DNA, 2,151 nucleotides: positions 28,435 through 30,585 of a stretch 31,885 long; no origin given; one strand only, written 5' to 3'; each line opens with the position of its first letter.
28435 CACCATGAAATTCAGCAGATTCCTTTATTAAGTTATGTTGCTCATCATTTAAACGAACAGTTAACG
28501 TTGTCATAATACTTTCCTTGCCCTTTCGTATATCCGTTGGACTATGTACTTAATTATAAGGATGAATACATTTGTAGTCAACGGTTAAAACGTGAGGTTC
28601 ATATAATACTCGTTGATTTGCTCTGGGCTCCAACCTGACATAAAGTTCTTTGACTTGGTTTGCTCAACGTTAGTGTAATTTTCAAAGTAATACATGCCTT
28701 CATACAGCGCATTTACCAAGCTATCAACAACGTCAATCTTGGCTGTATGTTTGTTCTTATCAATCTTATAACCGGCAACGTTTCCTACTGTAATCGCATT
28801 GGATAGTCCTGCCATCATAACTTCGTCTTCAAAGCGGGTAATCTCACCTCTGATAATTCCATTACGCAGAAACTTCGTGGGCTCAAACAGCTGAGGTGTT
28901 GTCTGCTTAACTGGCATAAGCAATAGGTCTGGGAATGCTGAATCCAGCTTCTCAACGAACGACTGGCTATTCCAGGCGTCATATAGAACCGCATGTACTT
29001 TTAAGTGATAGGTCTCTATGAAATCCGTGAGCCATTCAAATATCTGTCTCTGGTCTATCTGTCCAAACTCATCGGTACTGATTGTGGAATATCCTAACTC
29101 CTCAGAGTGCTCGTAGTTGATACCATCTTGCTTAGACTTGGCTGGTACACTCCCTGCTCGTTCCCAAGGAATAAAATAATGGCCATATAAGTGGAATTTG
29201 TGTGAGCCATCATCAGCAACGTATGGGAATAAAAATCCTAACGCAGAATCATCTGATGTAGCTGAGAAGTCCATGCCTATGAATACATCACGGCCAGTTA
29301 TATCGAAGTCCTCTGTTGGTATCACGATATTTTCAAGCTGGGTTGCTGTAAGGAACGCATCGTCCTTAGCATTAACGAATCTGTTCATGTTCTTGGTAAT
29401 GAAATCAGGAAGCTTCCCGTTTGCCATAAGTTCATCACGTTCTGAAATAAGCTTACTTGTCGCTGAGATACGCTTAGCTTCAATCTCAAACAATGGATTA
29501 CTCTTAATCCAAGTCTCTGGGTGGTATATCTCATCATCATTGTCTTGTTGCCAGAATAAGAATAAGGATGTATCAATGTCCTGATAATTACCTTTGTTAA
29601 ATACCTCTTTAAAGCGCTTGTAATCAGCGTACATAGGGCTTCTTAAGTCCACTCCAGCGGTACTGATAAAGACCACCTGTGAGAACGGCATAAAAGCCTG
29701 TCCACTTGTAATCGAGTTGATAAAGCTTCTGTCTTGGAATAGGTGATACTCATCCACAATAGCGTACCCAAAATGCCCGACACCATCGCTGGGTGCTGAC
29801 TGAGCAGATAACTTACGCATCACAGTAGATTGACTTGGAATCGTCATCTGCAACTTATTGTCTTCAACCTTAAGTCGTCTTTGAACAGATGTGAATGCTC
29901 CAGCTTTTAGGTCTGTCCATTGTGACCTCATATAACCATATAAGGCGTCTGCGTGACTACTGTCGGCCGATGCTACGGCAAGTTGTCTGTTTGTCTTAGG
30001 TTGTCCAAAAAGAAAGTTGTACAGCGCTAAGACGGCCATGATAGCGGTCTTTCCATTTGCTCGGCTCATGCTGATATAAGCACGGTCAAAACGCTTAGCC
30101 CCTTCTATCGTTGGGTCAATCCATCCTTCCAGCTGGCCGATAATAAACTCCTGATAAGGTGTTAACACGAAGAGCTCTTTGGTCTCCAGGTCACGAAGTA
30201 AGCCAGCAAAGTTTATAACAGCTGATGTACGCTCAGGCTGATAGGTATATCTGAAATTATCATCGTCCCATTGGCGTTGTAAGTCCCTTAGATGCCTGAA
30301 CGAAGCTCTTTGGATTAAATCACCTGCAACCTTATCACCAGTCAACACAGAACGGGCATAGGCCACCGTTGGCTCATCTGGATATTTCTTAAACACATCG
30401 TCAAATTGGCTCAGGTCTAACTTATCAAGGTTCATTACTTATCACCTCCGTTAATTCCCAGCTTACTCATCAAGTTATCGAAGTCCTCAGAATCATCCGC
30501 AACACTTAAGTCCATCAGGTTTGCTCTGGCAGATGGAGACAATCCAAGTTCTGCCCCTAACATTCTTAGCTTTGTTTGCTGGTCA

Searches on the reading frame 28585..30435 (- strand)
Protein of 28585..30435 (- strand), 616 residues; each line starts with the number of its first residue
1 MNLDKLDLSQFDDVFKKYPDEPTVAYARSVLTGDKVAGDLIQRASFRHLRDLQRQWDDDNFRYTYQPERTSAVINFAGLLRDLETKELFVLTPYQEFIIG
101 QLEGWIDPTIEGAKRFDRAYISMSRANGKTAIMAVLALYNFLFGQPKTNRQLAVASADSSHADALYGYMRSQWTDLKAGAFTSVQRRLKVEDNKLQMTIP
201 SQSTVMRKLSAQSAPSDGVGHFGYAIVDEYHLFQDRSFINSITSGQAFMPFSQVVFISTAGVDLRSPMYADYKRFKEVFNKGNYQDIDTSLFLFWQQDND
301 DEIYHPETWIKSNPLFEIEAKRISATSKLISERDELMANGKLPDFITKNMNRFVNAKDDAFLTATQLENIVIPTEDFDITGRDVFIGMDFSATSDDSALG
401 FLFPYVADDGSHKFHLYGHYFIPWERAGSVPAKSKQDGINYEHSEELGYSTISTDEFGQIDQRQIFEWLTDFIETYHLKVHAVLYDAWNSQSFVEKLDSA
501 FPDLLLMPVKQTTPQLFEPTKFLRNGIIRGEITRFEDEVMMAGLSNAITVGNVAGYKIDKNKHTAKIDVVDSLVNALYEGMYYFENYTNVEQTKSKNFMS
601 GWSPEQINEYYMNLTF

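Call 9: search_protein_families(library=pfam, proteins=[window:28585-30435:-])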
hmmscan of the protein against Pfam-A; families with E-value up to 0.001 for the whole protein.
window:28585-30435:- (616 aa): 3 families
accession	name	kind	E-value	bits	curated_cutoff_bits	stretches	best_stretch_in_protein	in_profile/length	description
PF20441.4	TerL_nuclease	-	3.5e-35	122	24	1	288-579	4-281/286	Terminase large subunit, endonuclease domain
PF03354.21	TerL_ATPase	-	7.1e-23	81.7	23.7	1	93-277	1-178/178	Terminase large subunit, ATPase domain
PF04851.21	ResIII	-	9.5e-05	22.8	22.5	1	90-242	3-146/164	Type III restriction enzyme, res subunit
